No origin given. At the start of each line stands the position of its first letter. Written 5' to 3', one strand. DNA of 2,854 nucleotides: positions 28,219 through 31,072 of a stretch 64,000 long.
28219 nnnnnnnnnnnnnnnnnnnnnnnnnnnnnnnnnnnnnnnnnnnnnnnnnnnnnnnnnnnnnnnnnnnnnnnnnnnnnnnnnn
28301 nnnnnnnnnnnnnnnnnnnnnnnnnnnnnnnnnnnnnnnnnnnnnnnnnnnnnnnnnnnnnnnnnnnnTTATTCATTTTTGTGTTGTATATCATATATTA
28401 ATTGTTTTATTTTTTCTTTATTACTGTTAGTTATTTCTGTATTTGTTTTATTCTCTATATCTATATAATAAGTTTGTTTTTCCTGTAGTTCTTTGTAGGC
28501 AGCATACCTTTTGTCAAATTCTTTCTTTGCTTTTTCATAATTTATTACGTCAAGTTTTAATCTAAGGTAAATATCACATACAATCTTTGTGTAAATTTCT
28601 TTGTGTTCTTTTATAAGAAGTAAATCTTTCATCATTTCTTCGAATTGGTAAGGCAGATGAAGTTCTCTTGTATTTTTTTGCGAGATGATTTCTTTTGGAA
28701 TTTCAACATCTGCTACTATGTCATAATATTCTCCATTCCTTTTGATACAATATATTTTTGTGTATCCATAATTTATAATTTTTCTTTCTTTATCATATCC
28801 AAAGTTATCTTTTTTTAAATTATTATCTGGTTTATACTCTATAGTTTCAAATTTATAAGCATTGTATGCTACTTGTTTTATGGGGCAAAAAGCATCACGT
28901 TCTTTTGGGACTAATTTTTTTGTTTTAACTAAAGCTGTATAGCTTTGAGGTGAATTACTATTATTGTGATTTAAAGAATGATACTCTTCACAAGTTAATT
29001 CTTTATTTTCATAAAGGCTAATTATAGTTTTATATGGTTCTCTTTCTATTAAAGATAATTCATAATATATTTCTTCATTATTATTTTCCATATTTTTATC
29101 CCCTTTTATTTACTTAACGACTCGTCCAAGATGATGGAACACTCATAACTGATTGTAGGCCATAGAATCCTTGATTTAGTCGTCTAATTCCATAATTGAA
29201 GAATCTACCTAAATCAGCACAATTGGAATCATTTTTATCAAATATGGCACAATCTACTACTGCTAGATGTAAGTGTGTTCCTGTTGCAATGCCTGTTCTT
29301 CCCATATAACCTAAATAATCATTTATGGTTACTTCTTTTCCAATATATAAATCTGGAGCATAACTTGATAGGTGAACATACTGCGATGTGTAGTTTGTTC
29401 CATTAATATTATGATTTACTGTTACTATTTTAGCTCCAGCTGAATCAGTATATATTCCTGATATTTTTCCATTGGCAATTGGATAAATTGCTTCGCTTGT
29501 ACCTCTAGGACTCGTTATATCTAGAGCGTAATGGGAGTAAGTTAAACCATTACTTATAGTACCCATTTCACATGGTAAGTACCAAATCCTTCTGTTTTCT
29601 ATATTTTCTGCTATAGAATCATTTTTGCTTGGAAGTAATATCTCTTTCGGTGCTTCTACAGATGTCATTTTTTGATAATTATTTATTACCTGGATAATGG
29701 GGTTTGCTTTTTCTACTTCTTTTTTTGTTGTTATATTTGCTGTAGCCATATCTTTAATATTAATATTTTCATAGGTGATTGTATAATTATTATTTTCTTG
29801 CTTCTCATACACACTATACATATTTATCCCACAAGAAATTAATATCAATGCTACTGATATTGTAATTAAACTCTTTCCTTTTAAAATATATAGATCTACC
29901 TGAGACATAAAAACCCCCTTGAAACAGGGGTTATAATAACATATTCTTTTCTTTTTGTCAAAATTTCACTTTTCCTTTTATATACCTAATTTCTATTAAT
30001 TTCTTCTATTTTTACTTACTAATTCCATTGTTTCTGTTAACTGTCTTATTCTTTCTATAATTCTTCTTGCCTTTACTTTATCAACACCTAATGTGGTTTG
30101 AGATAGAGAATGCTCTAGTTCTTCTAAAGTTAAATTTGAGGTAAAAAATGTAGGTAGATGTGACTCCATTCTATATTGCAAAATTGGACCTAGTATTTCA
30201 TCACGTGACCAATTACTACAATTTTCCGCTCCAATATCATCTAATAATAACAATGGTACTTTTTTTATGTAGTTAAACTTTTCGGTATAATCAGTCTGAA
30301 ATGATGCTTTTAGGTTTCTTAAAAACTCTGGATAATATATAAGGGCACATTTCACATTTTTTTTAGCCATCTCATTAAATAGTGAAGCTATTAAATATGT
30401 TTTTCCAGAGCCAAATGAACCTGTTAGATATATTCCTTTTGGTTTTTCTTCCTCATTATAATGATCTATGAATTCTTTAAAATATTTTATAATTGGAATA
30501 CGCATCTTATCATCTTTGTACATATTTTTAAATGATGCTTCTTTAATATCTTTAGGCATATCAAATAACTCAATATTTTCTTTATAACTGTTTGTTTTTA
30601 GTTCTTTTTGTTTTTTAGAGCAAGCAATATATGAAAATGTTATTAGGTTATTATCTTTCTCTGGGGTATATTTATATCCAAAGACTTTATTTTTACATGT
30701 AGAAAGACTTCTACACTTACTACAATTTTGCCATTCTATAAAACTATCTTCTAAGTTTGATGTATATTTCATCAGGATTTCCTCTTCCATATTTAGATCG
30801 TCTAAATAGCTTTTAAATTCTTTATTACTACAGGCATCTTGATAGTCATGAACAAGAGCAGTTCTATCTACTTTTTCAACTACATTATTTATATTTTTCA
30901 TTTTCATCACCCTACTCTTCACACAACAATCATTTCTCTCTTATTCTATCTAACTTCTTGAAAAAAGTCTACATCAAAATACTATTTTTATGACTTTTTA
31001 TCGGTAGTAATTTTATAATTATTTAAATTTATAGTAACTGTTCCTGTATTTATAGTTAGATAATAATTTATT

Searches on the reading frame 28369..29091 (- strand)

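Call 6: search_protein_families(library=pfam, proteins=[window:28369-29091:-], max_evalue=1)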
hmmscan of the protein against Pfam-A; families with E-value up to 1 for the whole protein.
window:28369-29091:- (240 aa): 1 family
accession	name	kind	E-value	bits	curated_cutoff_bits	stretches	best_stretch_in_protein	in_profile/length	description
PF04461.18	DUF520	-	0.18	12.4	23.2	1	123-238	3-119/161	Protein of unknown function (DUF520)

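Call 7: search_protein_families(library=ncbifam, proteins=[window:28369-29091:-], max_evalue=1)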
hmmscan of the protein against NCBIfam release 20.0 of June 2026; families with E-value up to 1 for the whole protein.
window:28369-29091:- (240 aa): 1 family
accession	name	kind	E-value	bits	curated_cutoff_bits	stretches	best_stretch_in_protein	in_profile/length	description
NF003819.0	PRK05412.1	equivalog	0.017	15.2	146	1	123-238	6-121/164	YajQ family cyclic di-GMP-binding protein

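Call 73: search_protein_families(library=phrogs, proteins=[window:28369-29091:-], max_evalue=0.01)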
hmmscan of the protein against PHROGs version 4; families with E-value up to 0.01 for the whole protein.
window:28369-29091:- (240 aa): 0 families

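Call 74: search_protein_families(library=padloc, proteins=[window:28369-29091:-], max_evalue=0.01)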
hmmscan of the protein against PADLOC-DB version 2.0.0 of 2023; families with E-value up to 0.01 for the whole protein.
window:28369-29091:- (240 aa): 0 families

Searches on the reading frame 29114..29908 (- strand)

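Call 6: search_protein_families(library=pfam, proteins=[window:29114-29908:-], max_evalue=1)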
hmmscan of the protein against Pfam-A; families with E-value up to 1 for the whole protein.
window:29114-29908:- (264 aa): 2 families
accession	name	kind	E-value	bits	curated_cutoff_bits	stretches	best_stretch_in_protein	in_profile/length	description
PF01551.29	Peptidase_M23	-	3.3e-12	46.9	28.7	1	125-217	2-87/96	Peptidase family M23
PF09976.15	TPR_21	-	0.19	11.9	25.5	1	11-58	8-55/193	Tetratricopeptide repeat-like domain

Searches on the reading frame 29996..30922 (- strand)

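Call 6: search_protein_families(library=pfam, proteins=[window:29996-30922:-], max_evalue=1)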
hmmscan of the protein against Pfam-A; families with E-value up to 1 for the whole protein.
window:29996-30922:- (308 aa): 28 families (the best 25 are shown)
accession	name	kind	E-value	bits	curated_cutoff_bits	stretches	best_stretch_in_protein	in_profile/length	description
PF01695.23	IstB_IS21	-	4.5e-09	36.6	24.1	1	160-278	91-208/238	IstB-like ATP binding protein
PF03969.22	AFG1_ATPase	-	1.2e-05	24.9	27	1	134-187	36-87/361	AFG1-like ATPase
PF07693.20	KAP_NTPase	-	2.5e-05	24.1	20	1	143-202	3-61/293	KAP family P-loop domain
PF00308.24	Bac_DnaA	-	9.2e-05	23.1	23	1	163-232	36-108/162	Bacterial DnaA ATPAse domain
PF24883.2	NPHP3_N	-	0.00098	19.8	24.8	1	150-197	11-58/164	Nephrocystin 3, N-terminal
PF00004.35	AAA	-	0.0023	18.8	21.2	1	164-232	1-68/131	ATPase family associated with various cellular activities (AAA)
PF04851.21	ResIII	-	0.0023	18.3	22.5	1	149-190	13-52/164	Type III restriction enzyme, res subunit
PF13173.12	AAA_14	-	0.0025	18.3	27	1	163-239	4-78/129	AAA domain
PF03266.21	NTPase_1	-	0.0026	18.1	23.9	1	164-202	2-40/168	NTPase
PF13191.12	AAA_16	-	0.0031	18.5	32.6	1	160-208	23-66/167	AAA ATPase domain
PF06414.18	Zeta_toxin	-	0.0087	16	22.3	1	155-189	10-45/199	Zeta toxin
PF13401.12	AAA_22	-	0.009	16.8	27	1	163-199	7-43/130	AAA domain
PF20720.3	nSTAND3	-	0.0094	16.1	27.2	1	159-211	15-64/155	Novel STAND NTPase 3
PF25199.1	nSTAND_NTPase5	-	0.012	15.9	34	1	149-201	26-82/145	Novel STAND NTPase 5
PF01637.24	ATPase_2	-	0.013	15.7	33.2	1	152-212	11-69/225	ATPase domain predominantly from Archaea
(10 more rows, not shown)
